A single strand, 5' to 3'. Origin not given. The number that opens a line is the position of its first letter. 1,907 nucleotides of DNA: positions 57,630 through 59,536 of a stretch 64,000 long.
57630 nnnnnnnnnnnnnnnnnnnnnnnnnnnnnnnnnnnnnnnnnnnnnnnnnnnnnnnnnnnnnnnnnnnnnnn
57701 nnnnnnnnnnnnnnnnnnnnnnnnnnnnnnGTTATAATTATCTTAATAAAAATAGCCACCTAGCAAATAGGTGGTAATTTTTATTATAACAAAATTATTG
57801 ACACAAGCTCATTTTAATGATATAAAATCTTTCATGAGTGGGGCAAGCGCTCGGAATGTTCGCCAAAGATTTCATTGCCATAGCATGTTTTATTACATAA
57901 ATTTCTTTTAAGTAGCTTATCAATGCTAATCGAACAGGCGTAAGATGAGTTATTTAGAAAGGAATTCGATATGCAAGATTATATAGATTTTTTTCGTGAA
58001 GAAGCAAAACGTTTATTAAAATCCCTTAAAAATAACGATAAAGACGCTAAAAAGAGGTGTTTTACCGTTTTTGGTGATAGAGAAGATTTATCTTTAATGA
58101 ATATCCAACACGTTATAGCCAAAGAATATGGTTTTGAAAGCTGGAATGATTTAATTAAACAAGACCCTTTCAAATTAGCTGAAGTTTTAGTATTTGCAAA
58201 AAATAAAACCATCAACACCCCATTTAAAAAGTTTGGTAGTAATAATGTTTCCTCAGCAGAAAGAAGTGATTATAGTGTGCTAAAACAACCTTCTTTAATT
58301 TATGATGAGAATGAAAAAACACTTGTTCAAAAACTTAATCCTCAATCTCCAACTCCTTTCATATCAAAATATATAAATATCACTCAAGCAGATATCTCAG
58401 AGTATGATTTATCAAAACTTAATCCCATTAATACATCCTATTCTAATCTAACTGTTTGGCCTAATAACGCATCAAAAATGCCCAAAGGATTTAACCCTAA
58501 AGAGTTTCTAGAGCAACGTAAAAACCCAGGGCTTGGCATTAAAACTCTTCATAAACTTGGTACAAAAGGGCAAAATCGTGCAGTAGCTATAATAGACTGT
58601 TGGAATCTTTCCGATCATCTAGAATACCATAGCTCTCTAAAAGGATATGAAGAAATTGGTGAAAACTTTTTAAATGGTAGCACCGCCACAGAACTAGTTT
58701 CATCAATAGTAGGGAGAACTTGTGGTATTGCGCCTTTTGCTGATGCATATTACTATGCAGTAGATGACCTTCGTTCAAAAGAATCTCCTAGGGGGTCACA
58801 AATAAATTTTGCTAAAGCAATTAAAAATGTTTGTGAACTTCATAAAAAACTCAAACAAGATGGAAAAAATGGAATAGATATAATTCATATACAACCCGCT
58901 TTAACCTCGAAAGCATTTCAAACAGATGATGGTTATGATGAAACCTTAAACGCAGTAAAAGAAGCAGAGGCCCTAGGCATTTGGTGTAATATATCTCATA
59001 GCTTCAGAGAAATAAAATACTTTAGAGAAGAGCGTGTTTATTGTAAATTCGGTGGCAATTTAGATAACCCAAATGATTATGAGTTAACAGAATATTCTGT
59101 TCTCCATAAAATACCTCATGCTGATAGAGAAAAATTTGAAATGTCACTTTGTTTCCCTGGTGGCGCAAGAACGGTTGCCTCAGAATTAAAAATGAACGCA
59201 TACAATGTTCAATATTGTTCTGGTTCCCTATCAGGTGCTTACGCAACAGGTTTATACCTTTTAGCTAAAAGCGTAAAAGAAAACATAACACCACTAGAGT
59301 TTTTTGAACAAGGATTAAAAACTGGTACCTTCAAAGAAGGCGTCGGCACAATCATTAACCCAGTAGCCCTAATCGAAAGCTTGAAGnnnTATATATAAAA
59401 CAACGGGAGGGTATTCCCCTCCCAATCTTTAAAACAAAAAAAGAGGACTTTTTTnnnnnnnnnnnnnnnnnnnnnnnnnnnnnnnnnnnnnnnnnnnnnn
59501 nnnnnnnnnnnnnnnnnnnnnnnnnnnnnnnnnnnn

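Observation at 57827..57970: Conserved ~165-nt 5' leader shared by both subtilase-fold paralogs (second copy 61546-61690) with a co-located 14-codon uORF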

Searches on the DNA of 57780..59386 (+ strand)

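Call 6: search_rna_families(source=window, start=57780, end=57990, threshold=evalue, max_evalue=10, show_alignments=3)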
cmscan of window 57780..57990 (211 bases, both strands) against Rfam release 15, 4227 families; matches with E-value up to 10: 5.
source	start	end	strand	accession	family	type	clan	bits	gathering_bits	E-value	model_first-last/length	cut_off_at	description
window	57898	57969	+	RF03926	MIR1435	Gene; miRNA;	-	20.8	94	0.58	1-186/186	no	MIR1435 microRNA precursor family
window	57817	57903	-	RF02425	SpF01_sRNA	Gene; sRNA;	-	16.2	55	9.9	1-80/80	no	Streptococcus sRNA SpF01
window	57941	57986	+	RF02297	TtnuCD21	Gene; snRNA; snoRNA; CD-box;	-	15.5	70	9.2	1-65/65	no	Tetrahymena snoRNA TtnuCD21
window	57782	57868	+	RF01458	rli23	Gene; antisense;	-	15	45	4.4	1-98/98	no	Listeria snRNA rli23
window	57809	57829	+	RF02108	DLEU2_4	Gene; lncRNA;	-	14.4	40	1.1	38-58/58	no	Deleted in lymphocytic leukemia 2 conserved region 4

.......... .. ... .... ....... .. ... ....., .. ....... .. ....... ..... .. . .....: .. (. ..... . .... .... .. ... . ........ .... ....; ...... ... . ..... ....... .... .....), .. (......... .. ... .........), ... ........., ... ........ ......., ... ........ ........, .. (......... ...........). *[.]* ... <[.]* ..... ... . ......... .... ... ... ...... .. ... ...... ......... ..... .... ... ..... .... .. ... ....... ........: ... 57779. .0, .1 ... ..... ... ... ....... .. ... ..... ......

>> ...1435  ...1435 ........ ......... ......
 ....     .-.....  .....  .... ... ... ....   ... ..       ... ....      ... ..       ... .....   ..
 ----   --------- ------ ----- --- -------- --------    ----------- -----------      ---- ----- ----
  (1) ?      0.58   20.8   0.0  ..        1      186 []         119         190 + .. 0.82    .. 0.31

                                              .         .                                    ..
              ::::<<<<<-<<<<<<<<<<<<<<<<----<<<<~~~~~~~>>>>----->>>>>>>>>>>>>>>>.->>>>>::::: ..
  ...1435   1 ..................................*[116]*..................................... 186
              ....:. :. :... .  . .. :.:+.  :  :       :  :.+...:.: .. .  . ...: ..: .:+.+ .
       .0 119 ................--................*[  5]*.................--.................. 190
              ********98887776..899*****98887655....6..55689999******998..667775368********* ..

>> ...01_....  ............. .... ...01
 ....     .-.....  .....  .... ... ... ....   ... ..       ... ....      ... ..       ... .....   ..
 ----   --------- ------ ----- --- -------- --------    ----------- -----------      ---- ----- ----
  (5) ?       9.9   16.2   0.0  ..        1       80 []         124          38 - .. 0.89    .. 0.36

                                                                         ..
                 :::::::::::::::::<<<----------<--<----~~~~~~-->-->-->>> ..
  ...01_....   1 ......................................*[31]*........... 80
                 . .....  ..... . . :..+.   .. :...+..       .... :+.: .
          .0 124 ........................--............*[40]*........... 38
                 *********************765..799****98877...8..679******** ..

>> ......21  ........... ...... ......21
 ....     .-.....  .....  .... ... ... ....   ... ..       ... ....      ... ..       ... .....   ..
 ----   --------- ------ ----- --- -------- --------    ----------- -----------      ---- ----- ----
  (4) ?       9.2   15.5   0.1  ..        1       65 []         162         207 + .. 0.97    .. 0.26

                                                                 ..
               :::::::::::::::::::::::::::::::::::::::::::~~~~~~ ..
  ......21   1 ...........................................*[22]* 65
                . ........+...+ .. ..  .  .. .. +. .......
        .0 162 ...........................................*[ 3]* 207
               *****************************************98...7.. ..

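Call 15: search_dna_similar(query=window:57780-57975:+, collection=plasmids, mode=distant, max_evalue=0.01)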
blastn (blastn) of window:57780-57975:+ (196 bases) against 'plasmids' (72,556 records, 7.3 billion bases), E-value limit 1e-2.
No match.

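Call 32: build_rna_model(alignment_id=A3, structure=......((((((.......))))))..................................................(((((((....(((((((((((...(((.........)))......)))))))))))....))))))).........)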
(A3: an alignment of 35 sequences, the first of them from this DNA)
Model R1 built from alignment A3 (35 sequences, 152 columns); structure: as given.
model positions 145; base pairs 27; branch points 1; effective number of sequences 2.45; information 0.59 bits per position. Calibrated on 0.2 Mb of random sequence (short: E-values are rough).
structure used (alignment columns):
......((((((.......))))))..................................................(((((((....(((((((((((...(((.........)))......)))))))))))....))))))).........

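Call 33: search_with_rna_model(model_id=R1, sources=[window, L001, L002, L003, L004, L005, L006, L007, L008, L009, L010, L011, L012, L013, L014, L015, L016, L017, L018, L019, L020, L021, L022, L023, L024, L025, L026, L027, L028, L029, L030, L031, L032, L033, L034, L035, L036, L037, L038, L039, L040, L041, L042, L043, L044, L045, L046], max_evalue=1, make_alignment=true)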
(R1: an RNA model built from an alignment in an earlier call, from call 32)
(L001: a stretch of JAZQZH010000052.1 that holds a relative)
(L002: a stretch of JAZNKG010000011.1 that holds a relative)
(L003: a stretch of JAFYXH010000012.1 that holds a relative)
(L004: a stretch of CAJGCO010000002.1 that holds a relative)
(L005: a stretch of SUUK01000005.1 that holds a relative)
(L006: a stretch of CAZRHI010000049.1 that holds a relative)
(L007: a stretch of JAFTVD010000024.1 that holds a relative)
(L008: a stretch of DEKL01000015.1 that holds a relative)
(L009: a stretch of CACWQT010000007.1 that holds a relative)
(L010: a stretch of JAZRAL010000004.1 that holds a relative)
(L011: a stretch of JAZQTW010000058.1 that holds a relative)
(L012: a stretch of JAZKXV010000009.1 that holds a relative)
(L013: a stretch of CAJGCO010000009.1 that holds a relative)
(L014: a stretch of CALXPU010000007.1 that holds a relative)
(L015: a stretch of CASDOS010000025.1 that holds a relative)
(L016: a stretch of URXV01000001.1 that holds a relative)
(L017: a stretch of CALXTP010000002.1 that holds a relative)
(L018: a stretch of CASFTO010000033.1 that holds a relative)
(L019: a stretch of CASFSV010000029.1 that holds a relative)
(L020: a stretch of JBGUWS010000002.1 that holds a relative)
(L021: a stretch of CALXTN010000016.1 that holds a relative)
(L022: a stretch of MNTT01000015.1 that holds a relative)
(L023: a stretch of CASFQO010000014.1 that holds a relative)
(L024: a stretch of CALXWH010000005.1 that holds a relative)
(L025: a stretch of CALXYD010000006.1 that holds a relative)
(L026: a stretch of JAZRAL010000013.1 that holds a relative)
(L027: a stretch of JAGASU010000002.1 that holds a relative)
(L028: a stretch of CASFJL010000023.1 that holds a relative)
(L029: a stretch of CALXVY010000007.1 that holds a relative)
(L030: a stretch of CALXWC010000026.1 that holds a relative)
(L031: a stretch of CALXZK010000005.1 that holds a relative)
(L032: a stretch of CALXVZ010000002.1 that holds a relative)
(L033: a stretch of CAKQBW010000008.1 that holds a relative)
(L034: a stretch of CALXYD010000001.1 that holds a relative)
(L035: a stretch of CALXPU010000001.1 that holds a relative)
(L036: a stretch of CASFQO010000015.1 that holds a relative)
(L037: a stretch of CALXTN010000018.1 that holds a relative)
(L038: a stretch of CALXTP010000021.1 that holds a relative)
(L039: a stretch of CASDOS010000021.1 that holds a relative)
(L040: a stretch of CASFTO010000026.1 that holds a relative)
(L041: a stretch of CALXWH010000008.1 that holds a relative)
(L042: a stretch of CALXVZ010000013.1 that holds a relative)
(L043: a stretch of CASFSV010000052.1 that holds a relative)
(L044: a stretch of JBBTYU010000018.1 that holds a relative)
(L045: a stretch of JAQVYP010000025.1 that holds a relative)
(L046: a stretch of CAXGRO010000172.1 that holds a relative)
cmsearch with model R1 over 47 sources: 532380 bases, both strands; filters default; matches with E-value up to 1: 50.
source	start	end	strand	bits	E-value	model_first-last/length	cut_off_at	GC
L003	4859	5003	+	154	1.6e-32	1-145/145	no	0.37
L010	4858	5003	+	153.5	2.1e-32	1-145/145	no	0.38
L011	4858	5003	+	152.5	3.6e-32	1-145/145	no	0.36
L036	4857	5003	+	152.5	3.6e-32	1-145/145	no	0.37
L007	4858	5003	+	151.6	5.9e-32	1-145/145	no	0.38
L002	4858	5003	+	150.5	1e-31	1-145/145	no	0.37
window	61548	61693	+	149.5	1.7e-31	1-145/145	no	0.36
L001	6517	6662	+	149.5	1.7e-31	1-145/145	no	0.36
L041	4856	5003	+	147.7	4.6e-31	1-145/145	no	0.38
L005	4858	5003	+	147.5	5e-31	1-145/145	no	0.38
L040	1757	1903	+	144.7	2.1e-30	1-145/145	no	0.4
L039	4858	5003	+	144.1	2.9e-30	1-145/145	no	0.38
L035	4859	5003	+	143.3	4.6e-30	1-145/145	no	0.39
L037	4859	5003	+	140.1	2.5e-29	1-145/145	no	0.37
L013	555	700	+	138.9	4.7e-29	1-145/145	no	0.37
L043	4860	5003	+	138.8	4.9e-29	1-145/145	no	0.42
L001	4859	5003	+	137.4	1e-28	1-145/145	no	0.35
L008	4861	5003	+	137.1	1.2e-28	1-145/145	no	0.41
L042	1499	1644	+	136.2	2e-28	1-145/145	no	0.38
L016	4864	5003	+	135.6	2.6e-28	1-145/145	no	0.45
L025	803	942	+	135.6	2.7e-28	1-145/145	no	0.42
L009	4863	5003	+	135.5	2.9e-28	1-145/145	no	0.38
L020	4861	5003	+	134.8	4.1e-28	1-145/145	no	0.41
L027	4864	5003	+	134.6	4.6e-28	1-145/145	no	0.4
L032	4864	5003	+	133.7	7.2e-28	1-145/145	no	0.4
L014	4864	5003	+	133.3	9.1e-28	1-145/145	no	0.43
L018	4864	5003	+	133.3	9.1e-28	1-145/145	no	0.43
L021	4864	5003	+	133.3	9.1e-28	1-145/145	no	0.43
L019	4864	5003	+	132.9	1.1e-27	1-145/145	no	0.42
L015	4864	5003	+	132.6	1.3e-27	1-145/145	no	0.43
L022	4864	5003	+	131.7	2.1e-27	1-145/145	no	0.46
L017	4462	4600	+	131.7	2.2e-27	1-145/145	no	0.45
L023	4865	5003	+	129.8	5.9e-27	1-145/145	no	0.42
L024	4865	5003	+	129.8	5.9e-27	1-145/145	no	0.42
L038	4858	5003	+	126.9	2.6e-26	1-145/145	no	0.41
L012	4863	5003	+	126.4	3.5e-26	1-145/145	no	0.38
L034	4858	5003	+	123.4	1.7e-25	1-145/145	no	0.43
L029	4859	5003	+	115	1.4e-23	1-145/145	no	0.35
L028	4859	5003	+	114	2.4e-23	1-145/145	no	0.35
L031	4860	5003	+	113.1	3.8e-23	1-145/145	no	0.38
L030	4860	5003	+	111.1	1.1e-22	1-145/145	no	0.38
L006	3804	3941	+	102.5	1e-20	1-145/145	no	0.32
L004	1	102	+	94.6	6.8e-19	45-145/145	5'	0.3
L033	4863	5003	+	79.4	2.1e-15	1-145/145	no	0.33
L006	3863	3993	-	20.7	0.059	1-145/145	no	0.32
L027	297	404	+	19.6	0.11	1-145/145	no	0.28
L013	621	749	-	17.2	0.38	1-145/145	no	0.29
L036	4928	5002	-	16.7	0.5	66-137/145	no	0.33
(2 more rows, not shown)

Alignment A4: 50 matches aligned to the model, 188 columns, each read 5' to 3' on its own strand. Consensus structure (alignment columns), stored with it:
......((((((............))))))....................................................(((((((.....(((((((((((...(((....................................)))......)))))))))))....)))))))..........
